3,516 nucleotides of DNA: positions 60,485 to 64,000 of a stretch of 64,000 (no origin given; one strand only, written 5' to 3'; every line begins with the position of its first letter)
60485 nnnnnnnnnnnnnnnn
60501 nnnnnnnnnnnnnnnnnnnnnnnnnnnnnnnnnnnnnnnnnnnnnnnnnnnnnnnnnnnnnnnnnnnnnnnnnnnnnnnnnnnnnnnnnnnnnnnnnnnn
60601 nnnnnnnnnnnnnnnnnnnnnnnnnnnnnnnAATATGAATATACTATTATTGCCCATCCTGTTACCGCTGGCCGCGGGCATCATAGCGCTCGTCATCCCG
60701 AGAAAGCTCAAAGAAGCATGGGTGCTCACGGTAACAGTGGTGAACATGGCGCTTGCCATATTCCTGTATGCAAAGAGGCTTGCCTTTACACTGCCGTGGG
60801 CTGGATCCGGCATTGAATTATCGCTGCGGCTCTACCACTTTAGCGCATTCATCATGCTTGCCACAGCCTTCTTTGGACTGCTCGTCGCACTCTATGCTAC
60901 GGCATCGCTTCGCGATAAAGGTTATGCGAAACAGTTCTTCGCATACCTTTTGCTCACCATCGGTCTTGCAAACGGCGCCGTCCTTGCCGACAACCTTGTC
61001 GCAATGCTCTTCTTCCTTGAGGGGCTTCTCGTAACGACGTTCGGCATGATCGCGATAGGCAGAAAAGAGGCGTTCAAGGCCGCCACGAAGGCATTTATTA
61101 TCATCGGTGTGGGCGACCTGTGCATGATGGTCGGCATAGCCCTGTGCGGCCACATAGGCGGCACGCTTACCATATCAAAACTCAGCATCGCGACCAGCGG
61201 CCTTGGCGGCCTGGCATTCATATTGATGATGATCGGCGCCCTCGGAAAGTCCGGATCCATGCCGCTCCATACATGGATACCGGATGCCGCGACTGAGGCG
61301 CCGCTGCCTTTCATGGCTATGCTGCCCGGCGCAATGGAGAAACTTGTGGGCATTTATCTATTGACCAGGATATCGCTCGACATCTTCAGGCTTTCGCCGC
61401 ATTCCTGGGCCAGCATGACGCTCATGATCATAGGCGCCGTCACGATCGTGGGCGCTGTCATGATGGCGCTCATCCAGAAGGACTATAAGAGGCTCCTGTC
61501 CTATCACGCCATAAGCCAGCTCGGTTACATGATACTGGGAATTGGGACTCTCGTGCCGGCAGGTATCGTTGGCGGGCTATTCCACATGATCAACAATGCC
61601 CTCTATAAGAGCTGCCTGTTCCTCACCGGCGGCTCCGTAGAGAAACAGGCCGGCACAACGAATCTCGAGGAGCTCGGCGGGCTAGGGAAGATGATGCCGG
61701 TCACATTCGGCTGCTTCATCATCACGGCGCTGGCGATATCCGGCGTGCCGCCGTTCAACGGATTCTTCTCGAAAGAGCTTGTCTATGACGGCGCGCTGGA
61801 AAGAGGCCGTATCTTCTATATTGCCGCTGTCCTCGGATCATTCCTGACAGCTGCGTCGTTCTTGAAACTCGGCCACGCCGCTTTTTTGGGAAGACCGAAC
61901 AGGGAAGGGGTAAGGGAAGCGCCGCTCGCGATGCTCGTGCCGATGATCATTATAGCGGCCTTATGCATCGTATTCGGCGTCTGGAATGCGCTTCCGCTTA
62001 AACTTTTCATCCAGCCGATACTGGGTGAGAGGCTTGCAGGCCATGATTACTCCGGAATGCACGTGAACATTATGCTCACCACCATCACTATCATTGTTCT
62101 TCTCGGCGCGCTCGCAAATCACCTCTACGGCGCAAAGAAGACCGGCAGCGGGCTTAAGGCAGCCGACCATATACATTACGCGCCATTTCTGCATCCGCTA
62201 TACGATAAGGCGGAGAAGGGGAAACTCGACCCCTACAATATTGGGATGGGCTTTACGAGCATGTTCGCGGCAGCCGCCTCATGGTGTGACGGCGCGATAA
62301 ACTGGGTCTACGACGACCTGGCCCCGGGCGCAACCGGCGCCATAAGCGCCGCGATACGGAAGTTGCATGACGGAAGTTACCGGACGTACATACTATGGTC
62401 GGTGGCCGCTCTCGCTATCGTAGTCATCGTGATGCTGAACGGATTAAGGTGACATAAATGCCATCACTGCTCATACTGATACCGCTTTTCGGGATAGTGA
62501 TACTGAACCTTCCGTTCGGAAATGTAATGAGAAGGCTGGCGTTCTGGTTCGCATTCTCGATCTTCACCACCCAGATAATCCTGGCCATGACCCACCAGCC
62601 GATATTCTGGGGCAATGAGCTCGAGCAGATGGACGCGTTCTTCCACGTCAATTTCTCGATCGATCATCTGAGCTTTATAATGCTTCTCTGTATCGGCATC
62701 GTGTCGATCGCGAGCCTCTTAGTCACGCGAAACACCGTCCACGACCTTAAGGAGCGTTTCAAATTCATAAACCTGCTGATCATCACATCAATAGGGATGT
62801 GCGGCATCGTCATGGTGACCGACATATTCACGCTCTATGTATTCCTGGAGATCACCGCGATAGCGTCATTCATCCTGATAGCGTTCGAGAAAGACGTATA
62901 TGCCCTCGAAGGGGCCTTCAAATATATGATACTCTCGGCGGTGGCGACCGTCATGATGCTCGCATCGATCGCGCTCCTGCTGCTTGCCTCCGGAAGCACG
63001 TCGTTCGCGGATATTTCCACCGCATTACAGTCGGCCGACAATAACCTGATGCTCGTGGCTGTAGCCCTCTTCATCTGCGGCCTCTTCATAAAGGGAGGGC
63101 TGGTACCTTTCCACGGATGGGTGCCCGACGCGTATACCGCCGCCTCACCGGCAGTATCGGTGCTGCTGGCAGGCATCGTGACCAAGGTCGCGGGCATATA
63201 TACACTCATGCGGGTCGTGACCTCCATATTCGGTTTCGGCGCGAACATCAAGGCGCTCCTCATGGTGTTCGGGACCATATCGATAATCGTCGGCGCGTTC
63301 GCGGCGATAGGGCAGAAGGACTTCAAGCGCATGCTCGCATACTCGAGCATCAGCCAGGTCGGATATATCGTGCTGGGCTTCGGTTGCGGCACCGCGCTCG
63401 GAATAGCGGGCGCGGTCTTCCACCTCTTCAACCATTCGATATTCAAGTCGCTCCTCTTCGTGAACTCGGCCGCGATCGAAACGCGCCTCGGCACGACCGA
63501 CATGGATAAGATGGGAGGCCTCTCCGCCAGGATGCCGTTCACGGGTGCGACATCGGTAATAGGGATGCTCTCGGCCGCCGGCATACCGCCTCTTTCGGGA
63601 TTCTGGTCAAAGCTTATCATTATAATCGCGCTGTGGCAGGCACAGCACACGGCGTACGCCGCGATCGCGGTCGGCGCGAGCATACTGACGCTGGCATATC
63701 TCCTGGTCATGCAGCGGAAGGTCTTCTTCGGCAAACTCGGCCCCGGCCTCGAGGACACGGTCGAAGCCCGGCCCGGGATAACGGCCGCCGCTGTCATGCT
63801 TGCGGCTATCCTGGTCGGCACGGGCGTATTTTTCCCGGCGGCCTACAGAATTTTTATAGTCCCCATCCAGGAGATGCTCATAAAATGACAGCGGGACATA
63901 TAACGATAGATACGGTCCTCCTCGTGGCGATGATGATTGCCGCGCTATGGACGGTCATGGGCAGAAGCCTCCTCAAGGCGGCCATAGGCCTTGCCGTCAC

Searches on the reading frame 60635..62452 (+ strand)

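Call 5: search_protein_families(library=pfam, proteins=[window:60635-62452:+], max_evalue=0.01)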
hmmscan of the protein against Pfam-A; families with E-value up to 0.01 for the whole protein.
window:60635-62452:+ (605 aa): 1 family
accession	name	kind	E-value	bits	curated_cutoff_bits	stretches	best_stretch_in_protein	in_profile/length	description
PF00361.26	Proton_antipo_M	-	6.4e-55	186.9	21.5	1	118-405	1-294/294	NADH:quinone oxidoreductase/Mrp antiporter, TM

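Call 6: search_protein_families(library=ncbifam, proteins=[window:60635-62452:+], max_evalue=0.01)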
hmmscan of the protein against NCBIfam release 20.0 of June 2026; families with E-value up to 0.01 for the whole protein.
window:60635-62452:+ (605 aa): 71 families (the best 25 are shown)
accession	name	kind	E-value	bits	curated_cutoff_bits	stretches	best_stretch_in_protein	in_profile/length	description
NF005141.0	PRK06590.1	equivalog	2.8e-80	271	556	1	2-601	3-610/615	NADH-quinone oxidoreductase subunit L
NF006240.0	PRK08376.1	subfamily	2e-74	251.4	662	1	24-462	30-503/521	putative monovalent cation/H+ antiporter subunit D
NF006419.0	PRK08668.1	equivalog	1.2e-73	248.8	617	1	3-598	3-610/613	NADH dehydrogenase subunit M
TIGR01974.1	NDH_I_L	subfamily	4.2e-71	240.7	407.5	1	3-600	2-629/630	NADH-quinone oxidoreductase subunit L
NF009287.0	PRK12647.1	equivalog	9.1e-67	226.2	937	1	4-471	3-486/773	putative monovalent cation/H+ antiporter subunit A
NF005097.0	PRK06525.1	equivalog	1.4e-66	225.1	430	1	2-446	3-470/480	hydrogenase 4 subunit D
NF009288.0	PRK12648.1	equivalog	7.8e-66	222.8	1104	1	4-476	3-500/954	monovalent cation/H+ antiporter subunit A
NF009310.0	PRK12668.1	equivalog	9.3e-66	222.8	564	1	4-487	6-467/584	Na(+)/H(+) antiporter subunit D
NF005086.0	PRK06521.1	equivalog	7.5e-64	216.3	667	1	12-462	16-502/669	hydrogenase 4 subunit B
TIGR00940.1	2a6301s01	subfamily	7.5e-63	213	920.45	1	8-474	6-511/793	monovalent cation:proton antiporter subunit A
NF009285.0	PRK12645.1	equivalog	1.1e-58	199.1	1028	1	2-462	2-504/804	Na+/H+ antiporter subunit A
NF009289.0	PRK12649.1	equivalog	1.7e-58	198.7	1117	1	31-488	42-528/789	putative monovalent cation/H+ antiporter subunit A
NF009284.0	PRK12644.1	equivalog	2.1e-56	191.6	962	1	45-487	50-513/975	Na+/H+ antiporter subunit A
NF009306.0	PRK12663.1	equivalog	2.6e-56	191.4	542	1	2-452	4-468/498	Na+/H+ antiporter subunit D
TIGR01972.1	NDH_I_M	subfamily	1.2e-55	189.1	263.8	1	7-457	4-474/486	NADH-quinone oxidoreductase subunit M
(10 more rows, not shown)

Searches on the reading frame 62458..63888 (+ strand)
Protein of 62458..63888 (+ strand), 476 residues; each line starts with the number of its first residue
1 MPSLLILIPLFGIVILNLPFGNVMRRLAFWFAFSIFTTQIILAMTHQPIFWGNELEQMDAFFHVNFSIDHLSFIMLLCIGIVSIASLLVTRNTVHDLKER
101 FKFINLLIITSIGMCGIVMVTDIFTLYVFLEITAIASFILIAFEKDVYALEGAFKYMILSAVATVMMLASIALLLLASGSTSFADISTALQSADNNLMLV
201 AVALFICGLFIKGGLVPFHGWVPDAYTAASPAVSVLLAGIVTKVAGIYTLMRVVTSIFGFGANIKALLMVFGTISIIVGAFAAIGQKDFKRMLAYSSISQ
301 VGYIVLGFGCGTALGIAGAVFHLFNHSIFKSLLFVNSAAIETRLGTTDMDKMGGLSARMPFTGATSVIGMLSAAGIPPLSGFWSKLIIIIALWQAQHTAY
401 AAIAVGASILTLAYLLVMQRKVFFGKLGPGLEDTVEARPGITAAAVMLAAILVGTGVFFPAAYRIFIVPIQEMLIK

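Call 5: search_protein_families(library=pfam, proteins=[window:62458-63888:+], max_evalue=0.01)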
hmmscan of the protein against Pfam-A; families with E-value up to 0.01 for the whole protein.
window:62458-63888:+ (476 aa): 2 families
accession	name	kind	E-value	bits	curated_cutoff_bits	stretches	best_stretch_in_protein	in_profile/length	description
PF00361.26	Proton_antipo_M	-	1.9e-67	228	21.5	1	121-411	2-294/294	NADH:quinone oxidoreductase/Mrp antiporter, TM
PF10125.14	NADHdeh_related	-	1.3e-08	35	27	1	98-220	66-183/218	NADH dehydrogenase I, subunit N related protein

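Call 6: search_protein_families(library=ncbifam, proteins=[window:62458-63888:+], max_evalue=0.01)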
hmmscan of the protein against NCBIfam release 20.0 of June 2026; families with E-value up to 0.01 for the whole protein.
window:62458-63888:+ (476 aa): 76 families (the best 25 are shown)
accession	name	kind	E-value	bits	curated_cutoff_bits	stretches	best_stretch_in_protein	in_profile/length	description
NF006240.0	PRK08376.1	subfamily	2.3e-84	284.2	662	1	56-475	76-508/521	putative monovalent cation/H+ antiporter subunit D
NF006419.0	PRK08668.1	equivalog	9.8e-81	272.3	617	1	4-461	6-468/613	NADH dehydrogenase subunit M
NF006241.0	PRK08377.1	equivalog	1e-74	252.4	645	1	62-463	70-467/494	NADH dehydrogenase subunit N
NF009306.0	PRK12663.1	equivalog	1.9e-73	248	542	1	57-460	64-468/498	Na+/H+ antiporter subunit D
TIGR01770.1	NDH_I_N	subfamily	2.5e-73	247.7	332.6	1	2-458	6-466/472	NADH-quinone oxidoreductase subunit NuoN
TIGR01972.1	NDH_I_M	subfamily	1.1e-72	245.3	263.8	1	3-458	2-467/486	NADH-quinone oxidoreductase subunit M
NF006238.0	PRK08375.1-4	equivalog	1.4e-68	232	626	1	37-431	44-437/531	putative monovalent cation/H+ antiporter subunit D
NF005818.0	PRK07691.1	equivalog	1.4e-65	222.2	586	1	4-459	8-469/496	Na+/H+ antiporter subunit D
NF005086.0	PRK06521.1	equivalog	1.8e-63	215.1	667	1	41-410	51-432/669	hydrogenase 4 subunit B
NF009310.0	PRK12668.1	equivalog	1.9e-63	215.2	564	1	6-466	6-441/584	Na(+)/H(+) antiporter subunit D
NF004440.0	PRK05777.1-3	equivalog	3.6e-61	207.5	519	1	37-458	40-460/477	NADH-quinone oxidoreductase subunit NuoN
NF009287.0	PRK12647.1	equivalog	7.2e-61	206.7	937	1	62-470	68-478/773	putative monovalent cation/H+ antiporter subunit A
NF004920.0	PRK06277.1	equivalog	3.5e-60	204.1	578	1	4-452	6-454/478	energy conserving hydrogenase EhbF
NF009305.0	PRK12662.1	equivalog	1.2e-59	202.4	700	1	6-450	10-462/492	putative monovalent cation/H+ antiporter subunit D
NF009308.0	PRK12665.1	equivalog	1.2e-59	202.3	585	1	32-432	42-447/531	Na+/H+ antiporter subunit D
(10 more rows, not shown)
